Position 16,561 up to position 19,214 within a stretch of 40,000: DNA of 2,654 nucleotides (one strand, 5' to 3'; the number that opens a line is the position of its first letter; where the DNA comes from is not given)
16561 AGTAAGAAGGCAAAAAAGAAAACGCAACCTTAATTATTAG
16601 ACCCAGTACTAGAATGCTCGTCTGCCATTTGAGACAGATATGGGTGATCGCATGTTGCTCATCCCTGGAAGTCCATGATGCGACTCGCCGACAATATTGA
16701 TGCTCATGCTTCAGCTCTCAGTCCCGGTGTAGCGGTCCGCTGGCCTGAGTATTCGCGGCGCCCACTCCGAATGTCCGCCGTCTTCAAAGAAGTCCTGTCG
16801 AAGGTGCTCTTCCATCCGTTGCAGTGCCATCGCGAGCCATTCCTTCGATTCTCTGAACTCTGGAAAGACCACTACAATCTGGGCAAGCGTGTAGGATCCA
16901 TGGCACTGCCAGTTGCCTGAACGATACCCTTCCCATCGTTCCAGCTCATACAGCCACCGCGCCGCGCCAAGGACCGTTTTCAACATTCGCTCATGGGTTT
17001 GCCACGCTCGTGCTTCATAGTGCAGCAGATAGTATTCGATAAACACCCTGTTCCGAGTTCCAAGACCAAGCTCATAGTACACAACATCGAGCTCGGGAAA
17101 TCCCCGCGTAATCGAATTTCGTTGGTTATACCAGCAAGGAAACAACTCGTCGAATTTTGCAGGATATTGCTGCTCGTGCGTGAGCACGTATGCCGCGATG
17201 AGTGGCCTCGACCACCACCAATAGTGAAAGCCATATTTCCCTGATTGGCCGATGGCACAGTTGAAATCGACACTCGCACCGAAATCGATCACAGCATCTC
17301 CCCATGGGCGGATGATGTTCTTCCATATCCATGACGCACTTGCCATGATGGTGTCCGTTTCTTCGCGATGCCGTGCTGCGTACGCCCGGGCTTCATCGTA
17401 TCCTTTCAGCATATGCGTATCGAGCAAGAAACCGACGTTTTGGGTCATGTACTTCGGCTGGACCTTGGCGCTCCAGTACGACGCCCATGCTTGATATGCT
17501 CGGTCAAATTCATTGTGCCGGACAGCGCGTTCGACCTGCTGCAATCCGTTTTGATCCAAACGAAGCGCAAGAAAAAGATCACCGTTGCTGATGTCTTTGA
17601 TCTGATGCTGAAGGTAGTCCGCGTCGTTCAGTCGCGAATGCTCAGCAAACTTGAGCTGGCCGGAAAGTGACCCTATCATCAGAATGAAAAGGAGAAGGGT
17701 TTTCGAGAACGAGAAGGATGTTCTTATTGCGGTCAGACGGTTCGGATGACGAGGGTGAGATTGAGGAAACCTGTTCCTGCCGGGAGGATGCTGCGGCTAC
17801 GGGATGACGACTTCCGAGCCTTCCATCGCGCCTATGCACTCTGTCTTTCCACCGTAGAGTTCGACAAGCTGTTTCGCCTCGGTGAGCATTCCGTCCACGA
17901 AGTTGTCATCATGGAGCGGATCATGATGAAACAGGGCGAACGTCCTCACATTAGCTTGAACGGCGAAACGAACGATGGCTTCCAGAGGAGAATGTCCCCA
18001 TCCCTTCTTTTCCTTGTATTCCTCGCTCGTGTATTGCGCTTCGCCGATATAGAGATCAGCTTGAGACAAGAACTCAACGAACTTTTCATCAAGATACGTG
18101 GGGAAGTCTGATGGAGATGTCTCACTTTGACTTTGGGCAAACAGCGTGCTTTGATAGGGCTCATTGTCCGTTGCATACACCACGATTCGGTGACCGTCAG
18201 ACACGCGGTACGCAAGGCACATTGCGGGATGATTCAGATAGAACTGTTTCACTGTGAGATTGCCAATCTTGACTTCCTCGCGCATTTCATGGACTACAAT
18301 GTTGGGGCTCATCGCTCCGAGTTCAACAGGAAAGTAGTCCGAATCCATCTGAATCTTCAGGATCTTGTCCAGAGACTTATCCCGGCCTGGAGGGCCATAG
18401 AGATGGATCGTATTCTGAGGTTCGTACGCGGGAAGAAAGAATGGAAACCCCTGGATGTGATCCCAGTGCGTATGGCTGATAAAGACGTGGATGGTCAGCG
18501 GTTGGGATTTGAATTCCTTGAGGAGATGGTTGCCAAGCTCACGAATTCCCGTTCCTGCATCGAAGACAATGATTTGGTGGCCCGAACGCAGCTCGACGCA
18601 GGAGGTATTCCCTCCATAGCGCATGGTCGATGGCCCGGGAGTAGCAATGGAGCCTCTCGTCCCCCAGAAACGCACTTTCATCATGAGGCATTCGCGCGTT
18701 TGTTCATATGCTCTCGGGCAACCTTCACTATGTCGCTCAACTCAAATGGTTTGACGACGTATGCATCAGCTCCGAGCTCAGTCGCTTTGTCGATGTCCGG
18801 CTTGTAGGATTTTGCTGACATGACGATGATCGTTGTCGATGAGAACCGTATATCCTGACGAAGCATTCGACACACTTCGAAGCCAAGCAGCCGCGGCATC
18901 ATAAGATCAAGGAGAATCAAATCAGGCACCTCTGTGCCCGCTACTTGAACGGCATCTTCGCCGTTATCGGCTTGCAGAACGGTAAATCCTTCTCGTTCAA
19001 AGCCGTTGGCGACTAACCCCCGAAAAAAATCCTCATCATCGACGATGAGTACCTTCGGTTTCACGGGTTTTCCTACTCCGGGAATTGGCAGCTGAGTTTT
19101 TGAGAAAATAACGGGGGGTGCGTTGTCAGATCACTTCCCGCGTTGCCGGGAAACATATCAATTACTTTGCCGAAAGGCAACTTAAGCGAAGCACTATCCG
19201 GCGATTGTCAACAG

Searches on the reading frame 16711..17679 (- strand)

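Call 36: search_protein_families(library=pfam, proteins=[window:16711-17679:-], max_evalue=0.001)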
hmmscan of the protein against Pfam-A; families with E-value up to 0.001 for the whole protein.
window:16711-17679:- (322 aa): 1 family
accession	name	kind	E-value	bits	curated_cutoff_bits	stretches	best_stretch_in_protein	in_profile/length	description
PF16889.11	Hepar_II_III_N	-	4.6e-15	56.2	22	1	35-308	1-256/340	Heparinase II/III N-terminus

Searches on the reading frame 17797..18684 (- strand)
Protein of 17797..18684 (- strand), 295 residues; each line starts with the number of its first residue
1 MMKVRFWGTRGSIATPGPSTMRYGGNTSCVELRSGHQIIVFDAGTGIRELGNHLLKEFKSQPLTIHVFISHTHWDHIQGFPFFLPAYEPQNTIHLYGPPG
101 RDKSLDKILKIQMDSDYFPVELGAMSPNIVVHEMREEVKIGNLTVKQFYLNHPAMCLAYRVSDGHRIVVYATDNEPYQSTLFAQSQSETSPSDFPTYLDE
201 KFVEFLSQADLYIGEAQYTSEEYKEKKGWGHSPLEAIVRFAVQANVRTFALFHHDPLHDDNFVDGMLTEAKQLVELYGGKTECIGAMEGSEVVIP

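Call 36: search_protein_families(library=pfam, proteins=[window:17797-18684:-], max_evalue=0.001)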
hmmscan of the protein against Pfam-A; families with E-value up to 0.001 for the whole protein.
window:17797-18684:- (295 aa): 2 families
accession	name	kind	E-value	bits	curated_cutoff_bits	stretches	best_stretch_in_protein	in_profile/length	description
PF12706.13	Lactamase_B_2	-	1.1e-14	55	27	1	39-254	3-200/200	Beta-lactamase superfamily domain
PF00753.33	Lactamase_B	-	0.00019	21.9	22.7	1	24-89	3-69/196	Metallo-beta-lactamase superfamily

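Call 44: find_related_loci(query=window:17797-18684:-, collection=metagenome_contigs, flank=10000)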
Query window:17797-18684:- (295 aa) in metagenome_contigs; peptide patterns used: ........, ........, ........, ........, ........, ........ (x = any residue, [..] = any of these).
600 stretches matched a pattern (row limit reached: there are more); 595 encode a relative of the query (tblastn E <= 1e-3); the best 80 are kept; 80 distinct loci.
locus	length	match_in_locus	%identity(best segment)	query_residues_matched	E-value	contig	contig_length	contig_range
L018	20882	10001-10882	76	1-294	3e-160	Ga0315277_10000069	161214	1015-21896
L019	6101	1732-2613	64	1-294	2e-139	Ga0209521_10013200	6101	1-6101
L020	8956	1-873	64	4-294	1e-137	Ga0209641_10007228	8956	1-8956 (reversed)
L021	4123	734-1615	64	1-294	2e-139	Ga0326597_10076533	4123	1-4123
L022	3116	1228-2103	65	2-294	1e-137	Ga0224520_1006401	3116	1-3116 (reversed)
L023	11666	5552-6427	57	1-292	5e-123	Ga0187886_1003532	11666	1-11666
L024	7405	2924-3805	56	2-294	1e-112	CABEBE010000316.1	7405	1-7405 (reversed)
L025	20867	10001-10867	57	2-289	4e-112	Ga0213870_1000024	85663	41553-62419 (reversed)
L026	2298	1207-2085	55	3-294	3e-117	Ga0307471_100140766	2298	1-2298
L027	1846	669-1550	54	2-294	1e-116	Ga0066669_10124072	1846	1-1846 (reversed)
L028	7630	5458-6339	54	2-294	3e-109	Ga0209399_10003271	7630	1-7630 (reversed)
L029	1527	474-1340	57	2-289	2e-114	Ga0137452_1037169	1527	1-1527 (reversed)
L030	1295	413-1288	54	2-294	1e-112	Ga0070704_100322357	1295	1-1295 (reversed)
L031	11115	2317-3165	51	4-294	3e-98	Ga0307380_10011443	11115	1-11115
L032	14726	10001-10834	50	1-286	2e-91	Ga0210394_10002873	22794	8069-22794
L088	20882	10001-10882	89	1-294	0e+0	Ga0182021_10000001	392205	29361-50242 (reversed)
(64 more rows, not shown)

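Call 94: list_cluster_members(proteins=[P0001, P0121, window:17797-18684:-, window:20646-21452:+])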
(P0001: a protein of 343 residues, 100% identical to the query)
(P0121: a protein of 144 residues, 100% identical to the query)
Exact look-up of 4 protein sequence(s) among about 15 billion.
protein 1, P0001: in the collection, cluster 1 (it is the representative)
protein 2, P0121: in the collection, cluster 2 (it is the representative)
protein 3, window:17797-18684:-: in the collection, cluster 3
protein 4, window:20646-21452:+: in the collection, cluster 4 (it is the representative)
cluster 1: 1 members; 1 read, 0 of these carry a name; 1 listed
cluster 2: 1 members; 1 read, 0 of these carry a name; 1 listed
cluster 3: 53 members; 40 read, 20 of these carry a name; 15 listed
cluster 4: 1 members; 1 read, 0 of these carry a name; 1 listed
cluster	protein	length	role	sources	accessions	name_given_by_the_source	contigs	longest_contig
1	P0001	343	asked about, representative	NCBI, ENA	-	-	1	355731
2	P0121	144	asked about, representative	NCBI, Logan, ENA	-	-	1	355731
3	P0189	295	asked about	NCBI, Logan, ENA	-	-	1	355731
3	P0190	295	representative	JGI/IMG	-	phosphoribosyl 1,2-cyclic phosphodiesterase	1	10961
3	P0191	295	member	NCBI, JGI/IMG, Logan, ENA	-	phosphoribosyl 1,2-cyclic phosphodiesterase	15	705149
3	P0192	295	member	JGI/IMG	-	phosphoribosyl 1,2-cyclic phosphodiesterase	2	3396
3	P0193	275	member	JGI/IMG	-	phosphoribosyl 1,2-cyclic phosphodiesterase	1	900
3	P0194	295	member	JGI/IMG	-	phosphoribosyl 1,2-cyclic phosphodiesterase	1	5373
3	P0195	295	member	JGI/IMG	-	phosphoribosyl 1,2-cyclic phosphodiesterase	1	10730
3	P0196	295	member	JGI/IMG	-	phosphoribosyl 1,2-cyclic phosphodiesterase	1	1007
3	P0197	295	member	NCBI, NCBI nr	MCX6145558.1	MAG: MBL fold metallo-hydrolase [Ignavibacteriales bacterium] | MBL fold metallo-hydrolase [Ignavibacteriales bacterium]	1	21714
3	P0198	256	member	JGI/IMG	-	phosphoribosyl 1,2-cyclic phosphodiesterase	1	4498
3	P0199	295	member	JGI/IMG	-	phosphoribosyl 1,2-cyclic phosphodiesterase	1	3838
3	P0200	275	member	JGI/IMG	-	phosphoribosyl 1,2-cyclic phosphodiesterase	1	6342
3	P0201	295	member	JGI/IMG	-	phosphoribosyl 1,2-cyclic phosphodiesterase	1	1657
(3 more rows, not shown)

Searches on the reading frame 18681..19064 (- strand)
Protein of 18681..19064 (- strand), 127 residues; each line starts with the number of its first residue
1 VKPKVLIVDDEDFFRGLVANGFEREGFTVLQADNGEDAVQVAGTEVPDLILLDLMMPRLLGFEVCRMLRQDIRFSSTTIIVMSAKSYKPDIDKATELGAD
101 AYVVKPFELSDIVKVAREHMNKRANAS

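Call 14: find_encoding_contigs(protein=window:18681-19064:-, flank=10000, max_places=10)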
Protein window:18681-19064:- (127 aa): 9 contigs read that carry it; 8 places shown.
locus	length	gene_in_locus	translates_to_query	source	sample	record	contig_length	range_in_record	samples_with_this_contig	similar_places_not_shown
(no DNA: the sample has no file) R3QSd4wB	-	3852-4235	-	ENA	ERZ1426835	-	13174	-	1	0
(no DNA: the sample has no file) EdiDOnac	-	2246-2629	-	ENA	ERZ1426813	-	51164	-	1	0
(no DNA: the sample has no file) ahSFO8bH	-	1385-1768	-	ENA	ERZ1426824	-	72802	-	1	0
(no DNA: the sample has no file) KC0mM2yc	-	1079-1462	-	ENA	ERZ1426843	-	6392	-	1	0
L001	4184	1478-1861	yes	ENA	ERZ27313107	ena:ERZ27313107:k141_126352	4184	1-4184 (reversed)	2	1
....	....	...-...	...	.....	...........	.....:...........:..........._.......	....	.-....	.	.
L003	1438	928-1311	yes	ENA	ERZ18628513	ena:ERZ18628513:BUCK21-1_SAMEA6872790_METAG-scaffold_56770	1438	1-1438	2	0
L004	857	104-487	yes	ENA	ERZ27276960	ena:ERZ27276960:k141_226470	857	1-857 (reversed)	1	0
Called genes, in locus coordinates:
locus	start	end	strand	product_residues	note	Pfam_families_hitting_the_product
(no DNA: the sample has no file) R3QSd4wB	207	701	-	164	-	-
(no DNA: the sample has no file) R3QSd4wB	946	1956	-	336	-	-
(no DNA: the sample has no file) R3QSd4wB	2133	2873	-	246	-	-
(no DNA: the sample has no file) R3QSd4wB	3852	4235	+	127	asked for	PF00072:Response_reg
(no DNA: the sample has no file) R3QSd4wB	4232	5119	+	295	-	PF23023:Anti-Pycsar_Apyc1 (weak), PF12706:Lactamase_B_2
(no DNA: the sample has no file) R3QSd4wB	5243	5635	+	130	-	-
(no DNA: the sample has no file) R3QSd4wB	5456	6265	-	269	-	PF00106:adh_short, PF01370:Epimerase (weak), PF08659:KR, PF13561:adh_short_C2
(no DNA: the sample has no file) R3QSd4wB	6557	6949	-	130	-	PF16231:DUF4890 (weak)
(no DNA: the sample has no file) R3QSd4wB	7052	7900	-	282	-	-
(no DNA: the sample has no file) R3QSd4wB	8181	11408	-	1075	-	PF00873:ACR_tran, PF03176:MMPL (weak)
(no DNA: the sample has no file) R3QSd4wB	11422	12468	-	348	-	PF00364:Biotin_lipoyl (faint), PF25973:BSH_CzcB (weak), PF25954:Beta-barrel_RND_2, PF25967:RND-MFP_C (faint), PF25975:CzcB_C (faint), PF25989:YknX_C (weak)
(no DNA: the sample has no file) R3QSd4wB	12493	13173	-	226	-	?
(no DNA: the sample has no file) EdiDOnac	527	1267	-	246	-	-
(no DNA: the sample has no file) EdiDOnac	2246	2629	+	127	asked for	PF00072:Response_reg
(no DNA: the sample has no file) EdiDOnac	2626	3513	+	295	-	PF23023:Anti-Pycsar_Apyc1 (weak), PF12706:Lactamase_B_2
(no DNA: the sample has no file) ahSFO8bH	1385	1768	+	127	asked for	PF00072:Response_reg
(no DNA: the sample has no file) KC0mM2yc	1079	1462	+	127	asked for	PF00072:Response_reg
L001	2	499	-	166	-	?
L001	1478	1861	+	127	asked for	PF00072:Response_reg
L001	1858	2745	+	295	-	PF23023:Anti-Pycsar_Apyc1 (weak), PF12706:Lactamase_B_2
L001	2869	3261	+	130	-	-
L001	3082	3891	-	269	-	PF00106:adh_short, PF01370:Epimerase (weak), PF08659:KR, PF13561:adh_short_C2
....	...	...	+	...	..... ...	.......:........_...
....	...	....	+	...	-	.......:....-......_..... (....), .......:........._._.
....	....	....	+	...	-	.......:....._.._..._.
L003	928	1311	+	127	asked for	PF00072:Response_reg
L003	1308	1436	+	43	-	?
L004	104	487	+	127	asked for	PF00072:Response_reg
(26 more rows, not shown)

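Call 36: search_protein_families(library=pfam, proteins=[window:18681-19064:-], max_evalue=0.001)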
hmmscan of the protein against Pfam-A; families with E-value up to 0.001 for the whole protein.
window:18681-19064:- (127 aa): 2 families
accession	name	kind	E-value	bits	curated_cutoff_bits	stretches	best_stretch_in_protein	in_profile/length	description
PF00072.30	Response_reg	-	3.2e-28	98.6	30.2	1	5-115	1-109/111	Response regulator receiver domain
PF23198.2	PDE8A_N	-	9.8e-05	22.7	29.6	1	6-93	14-102/147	PDE8A-like, N-terminal domain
